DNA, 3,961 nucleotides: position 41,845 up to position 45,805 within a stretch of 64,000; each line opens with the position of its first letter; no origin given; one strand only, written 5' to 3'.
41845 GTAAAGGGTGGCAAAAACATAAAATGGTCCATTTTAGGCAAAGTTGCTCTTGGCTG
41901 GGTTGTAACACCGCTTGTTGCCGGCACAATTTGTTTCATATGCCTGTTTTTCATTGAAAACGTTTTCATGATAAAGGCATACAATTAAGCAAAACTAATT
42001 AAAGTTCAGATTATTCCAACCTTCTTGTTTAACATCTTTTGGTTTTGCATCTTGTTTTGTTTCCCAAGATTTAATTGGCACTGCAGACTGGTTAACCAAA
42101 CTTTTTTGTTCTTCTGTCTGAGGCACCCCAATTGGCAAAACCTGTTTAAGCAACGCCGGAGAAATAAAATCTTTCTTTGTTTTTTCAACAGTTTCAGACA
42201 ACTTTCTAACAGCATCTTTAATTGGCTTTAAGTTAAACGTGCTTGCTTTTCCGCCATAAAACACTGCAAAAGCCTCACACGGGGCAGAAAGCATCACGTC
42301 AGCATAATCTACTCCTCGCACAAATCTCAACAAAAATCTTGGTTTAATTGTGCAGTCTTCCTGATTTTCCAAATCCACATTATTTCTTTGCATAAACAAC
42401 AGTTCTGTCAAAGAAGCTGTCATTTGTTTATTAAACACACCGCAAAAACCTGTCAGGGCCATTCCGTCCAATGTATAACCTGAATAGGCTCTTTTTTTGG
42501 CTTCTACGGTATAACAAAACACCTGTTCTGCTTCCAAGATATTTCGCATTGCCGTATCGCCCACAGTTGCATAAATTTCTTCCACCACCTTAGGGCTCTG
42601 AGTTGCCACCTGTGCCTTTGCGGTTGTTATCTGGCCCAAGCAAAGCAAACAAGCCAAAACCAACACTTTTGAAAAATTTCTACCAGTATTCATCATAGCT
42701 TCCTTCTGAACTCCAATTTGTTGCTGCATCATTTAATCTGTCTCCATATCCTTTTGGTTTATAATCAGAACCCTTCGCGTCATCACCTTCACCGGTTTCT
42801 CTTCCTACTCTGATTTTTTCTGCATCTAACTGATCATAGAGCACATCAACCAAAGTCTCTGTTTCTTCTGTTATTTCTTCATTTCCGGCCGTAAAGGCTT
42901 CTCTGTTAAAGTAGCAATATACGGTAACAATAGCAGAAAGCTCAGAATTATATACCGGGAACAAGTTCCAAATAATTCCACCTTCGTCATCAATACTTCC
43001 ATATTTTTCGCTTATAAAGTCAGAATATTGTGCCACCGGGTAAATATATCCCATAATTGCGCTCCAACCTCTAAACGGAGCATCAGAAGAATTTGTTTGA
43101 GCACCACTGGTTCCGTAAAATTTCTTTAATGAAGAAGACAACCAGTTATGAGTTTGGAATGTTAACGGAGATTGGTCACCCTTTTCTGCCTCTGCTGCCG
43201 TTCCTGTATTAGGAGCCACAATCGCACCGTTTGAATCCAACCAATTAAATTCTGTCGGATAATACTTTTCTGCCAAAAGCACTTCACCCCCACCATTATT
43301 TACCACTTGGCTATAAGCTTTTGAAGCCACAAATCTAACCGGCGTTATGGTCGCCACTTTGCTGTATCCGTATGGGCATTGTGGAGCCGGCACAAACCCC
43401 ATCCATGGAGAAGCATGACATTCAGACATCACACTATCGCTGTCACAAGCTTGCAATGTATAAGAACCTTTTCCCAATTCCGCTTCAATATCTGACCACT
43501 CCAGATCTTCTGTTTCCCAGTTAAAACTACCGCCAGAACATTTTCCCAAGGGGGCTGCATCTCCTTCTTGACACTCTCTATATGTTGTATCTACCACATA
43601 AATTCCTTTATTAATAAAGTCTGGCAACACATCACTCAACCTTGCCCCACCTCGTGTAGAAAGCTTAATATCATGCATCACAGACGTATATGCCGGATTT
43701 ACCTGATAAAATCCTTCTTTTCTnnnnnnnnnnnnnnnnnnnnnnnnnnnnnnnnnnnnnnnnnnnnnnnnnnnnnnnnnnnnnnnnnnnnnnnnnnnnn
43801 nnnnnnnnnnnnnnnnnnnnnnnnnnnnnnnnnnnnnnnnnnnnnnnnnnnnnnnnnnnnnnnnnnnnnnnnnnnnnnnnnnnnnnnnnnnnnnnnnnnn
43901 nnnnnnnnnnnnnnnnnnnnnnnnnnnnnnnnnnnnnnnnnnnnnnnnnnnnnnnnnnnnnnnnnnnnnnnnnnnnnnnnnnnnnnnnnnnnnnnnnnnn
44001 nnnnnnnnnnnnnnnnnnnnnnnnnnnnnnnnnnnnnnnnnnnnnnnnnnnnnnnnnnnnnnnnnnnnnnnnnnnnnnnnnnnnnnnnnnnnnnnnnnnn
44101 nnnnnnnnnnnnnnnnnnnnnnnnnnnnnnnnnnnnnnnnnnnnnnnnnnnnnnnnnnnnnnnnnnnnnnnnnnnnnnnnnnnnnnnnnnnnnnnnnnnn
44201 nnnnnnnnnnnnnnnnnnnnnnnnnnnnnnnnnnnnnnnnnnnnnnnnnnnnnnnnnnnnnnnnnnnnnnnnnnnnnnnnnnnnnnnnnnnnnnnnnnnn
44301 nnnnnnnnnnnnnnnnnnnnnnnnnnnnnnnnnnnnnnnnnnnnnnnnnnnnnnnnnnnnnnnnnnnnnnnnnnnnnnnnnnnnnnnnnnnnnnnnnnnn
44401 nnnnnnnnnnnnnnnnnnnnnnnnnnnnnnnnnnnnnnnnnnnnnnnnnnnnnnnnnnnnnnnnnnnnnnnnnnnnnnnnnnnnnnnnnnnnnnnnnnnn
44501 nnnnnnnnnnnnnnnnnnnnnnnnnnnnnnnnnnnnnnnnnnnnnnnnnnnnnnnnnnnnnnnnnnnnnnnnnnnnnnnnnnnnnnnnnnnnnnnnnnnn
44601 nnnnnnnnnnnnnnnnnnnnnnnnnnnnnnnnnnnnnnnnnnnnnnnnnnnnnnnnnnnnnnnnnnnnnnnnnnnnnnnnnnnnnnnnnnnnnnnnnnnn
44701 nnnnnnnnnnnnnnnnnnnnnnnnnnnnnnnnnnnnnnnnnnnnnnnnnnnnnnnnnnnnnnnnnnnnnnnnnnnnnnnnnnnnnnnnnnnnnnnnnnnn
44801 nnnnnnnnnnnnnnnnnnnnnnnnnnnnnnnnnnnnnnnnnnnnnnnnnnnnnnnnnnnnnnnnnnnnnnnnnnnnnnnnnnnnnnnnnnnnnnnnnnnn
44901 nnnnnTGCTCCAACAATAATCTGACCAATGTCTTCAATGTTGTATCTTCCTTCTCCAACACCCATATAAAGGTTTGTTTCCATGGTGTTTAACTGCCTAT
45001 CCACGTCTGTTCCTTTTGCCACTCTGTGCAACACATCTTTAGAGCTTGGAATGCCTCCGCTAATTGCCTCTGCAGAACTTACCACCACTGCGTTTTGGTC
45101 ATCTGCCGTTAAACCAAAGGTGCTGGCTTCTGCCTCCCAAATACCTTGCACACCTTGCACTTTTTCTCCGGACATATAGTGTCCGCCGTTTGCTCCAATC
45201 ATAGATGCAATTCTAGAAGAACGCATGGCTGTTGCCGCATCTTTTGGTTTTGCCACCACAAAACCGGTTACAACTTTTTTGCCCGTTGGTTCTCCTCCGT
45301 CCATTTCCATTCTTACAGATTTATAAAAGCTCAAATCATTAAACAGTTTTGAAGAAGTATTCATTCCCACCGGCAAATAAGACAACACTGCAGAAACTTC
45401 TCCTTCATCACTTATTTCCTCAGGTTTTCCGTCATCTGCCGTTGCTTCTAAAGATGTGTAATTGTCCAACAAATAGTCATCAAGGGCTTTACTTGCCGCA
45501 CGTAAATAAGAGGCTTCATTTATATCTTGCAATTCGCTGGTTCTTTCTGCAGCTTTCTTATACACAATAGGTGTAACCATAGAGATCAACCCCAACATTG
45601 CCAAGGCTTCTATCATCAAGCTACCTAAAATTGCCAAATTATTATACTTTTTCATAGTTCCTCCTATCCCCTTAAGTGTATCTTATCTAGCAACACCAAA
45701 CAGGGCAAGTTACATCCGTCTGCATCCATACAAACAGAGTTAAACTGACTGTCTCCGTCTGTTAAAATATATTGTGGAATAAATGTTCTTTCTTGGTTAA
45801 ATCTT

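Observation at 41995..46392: Operon encoding a 991-aa protein with a type-IV-prepilin N-terminus and beta-solenoid adhesin-like repeats, next to the flagellar locus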

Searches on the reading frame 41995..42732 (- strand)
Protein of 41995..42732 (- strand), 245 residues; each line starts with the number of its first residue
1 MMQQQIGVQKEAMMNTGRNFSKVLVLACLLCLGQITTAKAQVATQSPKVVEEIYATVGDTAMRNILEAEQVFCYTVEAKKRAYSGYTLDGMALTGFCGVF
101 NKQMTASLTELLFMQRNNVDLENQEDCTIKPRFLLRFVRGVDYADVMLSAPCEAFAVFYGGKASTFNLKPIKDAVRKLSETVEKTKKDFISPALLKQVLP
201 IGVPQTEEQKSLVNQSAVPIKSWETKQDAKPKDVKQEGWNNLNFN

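Call 3: search_protein_families(library=pfam, proteins=[window:41995-42732:-], max_evalue=1)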
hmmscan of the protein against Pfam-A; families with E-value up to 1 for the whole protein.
window:41995-42732:- (245 aa): 1 family
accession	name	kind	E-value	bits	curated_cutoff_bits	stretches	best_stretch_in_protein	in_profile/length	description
PF10706.15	Aminoglyc_resit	-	0.17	12.5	21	0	40-88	90-138/149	Aminoglycoside-2''-adenylyltransferase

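Call 4: search_protein_families(library=ncbifam, proteins=[window:41995-42732:-], max_evalue=1)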
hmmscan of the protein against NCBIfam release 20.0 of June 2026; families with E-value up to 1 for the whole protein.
window:41995-42732:- (245 aa): 0 families

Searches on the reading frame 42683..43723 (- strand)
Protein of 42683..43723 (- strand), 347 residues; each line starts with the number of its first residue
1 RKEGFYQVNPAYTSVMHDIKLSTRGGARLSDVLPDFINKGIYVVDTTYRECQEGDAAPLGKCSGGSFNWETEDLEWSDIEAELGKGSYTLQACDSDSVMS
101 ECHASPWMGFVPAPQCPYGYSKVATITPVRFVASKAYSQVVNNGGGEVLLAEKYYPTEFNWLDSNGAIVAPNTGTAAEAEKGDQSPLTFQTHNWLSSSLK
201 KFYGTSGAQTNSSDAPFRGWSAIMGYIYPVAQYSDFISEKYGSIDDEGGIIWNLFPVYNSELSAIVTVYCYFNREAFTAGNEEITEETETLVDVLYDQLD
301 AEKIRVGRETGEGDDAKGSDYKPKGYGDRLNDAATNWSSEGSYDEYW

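Call 70: predict_structure(alignment_id=A5)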
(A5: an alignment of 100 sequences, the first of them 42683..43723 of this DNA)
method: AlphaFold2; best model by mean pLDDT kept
length: 347 residues; sequences in the alignment: 100
mean_pLDDT: 67.5   pTM: 0.67
mean pLDDT of the five models: 67.5, 64.1, 63.7, 63.1, 63.1
residues with pLDDT >= 90: 57; 70-90: 94; 50-70: 126; < 50: 70
segments of 3 or more residues with pLDDT < 50: 1-33, 56-61, 153-159, 307-313, 321-323
pLDDT, mean of each block of 10 residues (from residue 1): 37 39 45 61 85 51 60 75 64 67 88 88 95 75 59 48 63 51 58 89 68 79 93 87 84 88 94 72 64 69 52 49 55 56 51
secondary structure, 60 per line:
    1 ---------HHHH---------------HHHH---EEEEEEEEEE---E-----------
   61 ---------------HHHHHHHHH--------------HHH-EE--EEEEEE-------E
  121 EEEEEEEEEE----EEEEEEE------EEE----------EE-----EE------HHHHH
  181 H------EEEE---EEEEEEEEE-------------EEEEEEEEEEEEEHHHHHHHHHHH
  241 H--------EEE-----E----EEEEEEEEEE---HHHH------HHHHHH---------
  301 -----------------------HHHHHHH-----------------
elements in order: H10-13 H29-32 E36-45 H76-84 E107-112 E120-130 E135-141 E148-150 H176-181 E188-191 E195-203 E217-229 H230-241 E250-252 E263-272 H276-279 H286-291 H324-330

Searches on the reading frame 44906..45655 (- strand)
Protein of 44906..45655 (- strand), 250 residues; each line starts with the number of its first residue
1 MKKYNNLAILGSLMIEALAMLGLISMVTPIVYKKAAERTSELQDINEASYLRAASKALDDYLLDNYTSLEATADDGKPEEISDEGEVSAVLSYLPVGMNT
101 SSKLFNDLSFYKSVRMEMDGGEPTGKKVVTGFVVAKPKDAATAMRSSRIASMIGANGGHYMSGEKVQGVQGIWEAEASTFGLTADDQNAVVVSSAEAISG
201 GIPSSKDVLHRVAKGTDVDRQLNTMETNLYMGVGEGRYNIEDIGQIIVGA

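Call 35: search_dna_similar(query=window:44906-45655:-, collection=plasmids, mode=protein, max_evalue=10, max_rows=15)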
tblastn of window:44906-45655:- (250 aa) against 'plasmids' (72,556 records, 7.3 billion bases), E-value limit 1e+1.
Records with a match: 844; places in all: 853; records where one place covers at least 80% of the query: 765.
Best place of each record, by identity: <60% 844.
By first word of the organism name: Escherichia 570; Serratia 94; Salmonella 57; Shigella 33; Yersinia 23; Klebsiella 23; Enterobacter 12; Pseudomonas 8; Pantoea 7; Erwinia 4; and 9 more.
By predicted mobility (MOB-suite, as given by PLSDB): conjugative 758; mobilizable 58; non-mobilizable 28.
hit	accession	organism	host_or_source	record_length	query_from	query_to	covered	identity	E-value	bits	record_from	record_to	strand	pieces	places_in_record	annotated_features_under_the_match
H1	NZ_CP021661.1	Candidatus Fukatsuia symbiotica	Acyrthosiphon pisum,cell culture,cell ...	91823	18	243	90%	27.3%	8e-5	51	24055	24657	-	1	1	pilV: shufflon system plasmid conjugative transfer pilus tip adhesin PilV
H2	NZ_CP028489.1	Yersinia massiliensis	Whole organism,Dried Tofu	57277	1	232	93%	26.3%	2e+0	38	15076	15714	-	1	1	pilV: shufflon system plasmid conjugative transfer pilus tip adhesin PilV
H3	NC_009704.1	Yersinia pseudotuberculosis IP 31758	stool of a patient presenting with ...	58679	1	232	93%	26.3%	3e+0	37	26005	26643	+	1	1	pilV: shufflon system plasmid conjugative transfer pilus tip adhesin PilV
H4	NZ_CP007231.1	Yersinia similis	rabbit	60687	1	227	91%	26.2%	1e-5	54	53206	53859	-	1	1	pilV: shufflon system plasmid conjugative transfer pilus tip adhesin PilV | prepilin peptidase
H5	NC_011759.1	Yersinia pseudotuberculosis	-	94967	1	229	92%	25.7%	4e-5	52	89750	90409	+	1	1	pilV: shufflon system plasmid conjugative transfer pilus tip adhesin PilV | A24 family peptidase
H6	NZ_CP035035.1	Pantoea ananatis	tissue sample,sugarcane root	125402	11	231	88%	26.2%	2e-2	43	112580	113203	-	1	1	pilV: shufflon system plasmid conjugative transfer pilus tip adhesin PilV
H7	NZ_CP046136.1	Pantoea sp. RSPAM1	Oryza sativa,Whole organism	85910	11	231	88%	26.2%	5e-2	42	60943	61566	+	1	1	pilV: shufflon system plasmid conjugative transfer pilus tip adhesin PilV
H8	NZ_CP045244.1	Pantoea sp. JZ29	Euphorbia granulata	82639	11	231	88%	26.2%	6e-2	42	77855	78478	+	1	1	pilV: shufflon system plasmid conjugative transfer pilus tip adhesin PilV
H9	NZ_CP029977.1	Escherichia coli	Dog,wound liquid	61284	11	246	94%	24.2%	4e-2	43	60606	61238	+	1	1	none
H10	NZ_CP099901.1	Escherichia albertii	TBG,cell culture,feces,Poyang Lake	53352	11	246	94%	24.2%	4e-2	42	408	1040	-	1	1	none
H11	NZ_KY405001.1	Escherichia coli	blood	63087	11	246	94%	24.2%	6e-2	42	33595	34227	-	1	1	shufflon system plasmid conjugative transfer pilus tip adhesin PilV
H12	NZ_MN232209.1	Escherichia coli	-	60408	11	246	94%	24.2%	1e-1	41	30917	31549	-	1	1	none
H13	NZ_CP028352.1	Pantoea vagans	Homo sapiens,blood sample,blood,blood ...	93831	11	231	88%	25.8%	2e-2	43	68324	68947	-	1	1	pilV: shufflon system plasmid conjugative transfer pilus tip adhesin PilV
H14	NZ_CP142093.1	Serratia sp. K-M0260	Homo sapiens,wound swab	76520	11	231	88%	25.8%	2e-3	47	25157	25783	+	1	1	pilV: shufflon system plasmid conjugative transfer pilus tip adhesin PilV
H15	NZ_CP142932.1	Escherichia coli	cell culture,seawater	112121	1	232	93%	24.5%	3e-1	40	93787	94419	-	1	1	pilV: shufflon system plasmid conjugative transfer pilus tip adhesin PilV | A24 family peptidase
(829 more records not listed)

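Call 38: get_annotated_region(hit=H5, flank=16000)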
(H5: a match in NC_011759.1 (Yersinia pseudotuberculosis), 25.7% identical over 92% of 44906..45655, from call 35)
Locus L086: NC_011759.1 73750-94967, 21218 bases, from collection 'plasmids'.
description: Yersinia pseudotuberculosis plasmid pGDT4, complete sequence
organism: Yersinia pseudotuberculosis (NCBI taxid 633)
taxonomy: Bacteria; Pseudomonadota; Gammaproteobacteria; Enterobacterales; Yersiniaceae; Yersinia; Yersinia pseudotuberculosis
host: -; source: -; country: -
typing (MOB-suite, as given by PLSDB): conjugative; replicon IncFII,rep_cluster_904; relaxase MOBP; mating-pair formation MPF_I
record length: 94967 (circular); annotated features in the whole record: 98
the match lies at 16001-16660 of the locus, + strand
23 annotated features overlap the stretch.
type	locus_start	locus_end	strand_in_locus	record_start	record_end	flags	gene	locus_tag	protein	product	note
CDS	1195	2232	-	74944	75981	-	repA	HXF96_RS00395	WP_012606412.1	plasmid replication initiator RepA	-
CDS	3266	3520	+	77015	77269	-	-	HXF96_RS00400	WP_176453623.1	sigma-70 region 4 domain-containing protein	-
CDS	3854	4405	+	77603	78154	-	-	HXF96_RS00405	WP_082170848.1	transcription termination/antitermination NusG family protein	GO:0006354 - DNA-templated transcription elongation [Evidence IEA]; GO:0006355 - regulation of DNA-templated ...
CDS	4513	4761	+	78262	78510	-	-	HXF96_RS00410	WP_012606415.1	hypothetical protein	-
CDS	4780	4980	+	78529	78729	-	-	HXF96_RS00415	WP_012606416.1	hypothetical protein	-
CDS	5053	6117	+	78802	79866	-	-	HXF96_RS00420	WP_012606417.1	toxin co-regulated pilus biosynthesis Q family protein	-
CDS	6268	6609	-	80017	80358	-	-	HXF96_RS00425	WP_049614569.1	hypothetical protein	-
CDS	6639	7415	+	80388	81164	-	-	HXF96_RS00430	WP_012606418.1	hypothetical protein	-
CDS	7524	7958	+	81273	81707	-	pilM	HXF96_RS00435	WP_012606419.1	type IV pilus biogenesis protein PilM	-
CDS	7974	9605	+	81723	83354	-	-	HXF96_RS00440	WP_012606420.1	PilN family type IVB pilus formation outer membrane protein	GO:0009297 - pilus assembly [Evidence IEA]; GO:0009306 - protein secretion [Evidence IEA]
CDS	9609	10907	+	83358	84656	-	pilO2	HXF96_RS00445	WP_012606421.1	type 4b pilus protein PilO2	-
CDS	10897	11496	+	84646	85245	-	pilP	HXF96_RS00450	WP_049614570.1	type IV pilus biogenesis protein PilP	GO:0009297 - pilus assembly [Evidence IEA]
CDS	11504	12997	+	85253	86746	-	-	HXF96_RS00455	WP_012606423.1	ATPase, T2SS/T4P/T4SS family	-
CDS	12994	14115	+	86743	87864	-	-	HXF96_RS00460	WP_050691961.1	type II secretion system F family protein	-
CDS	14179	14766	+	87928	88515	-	-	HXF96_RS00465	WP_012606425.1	type 4 pilus major pilin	-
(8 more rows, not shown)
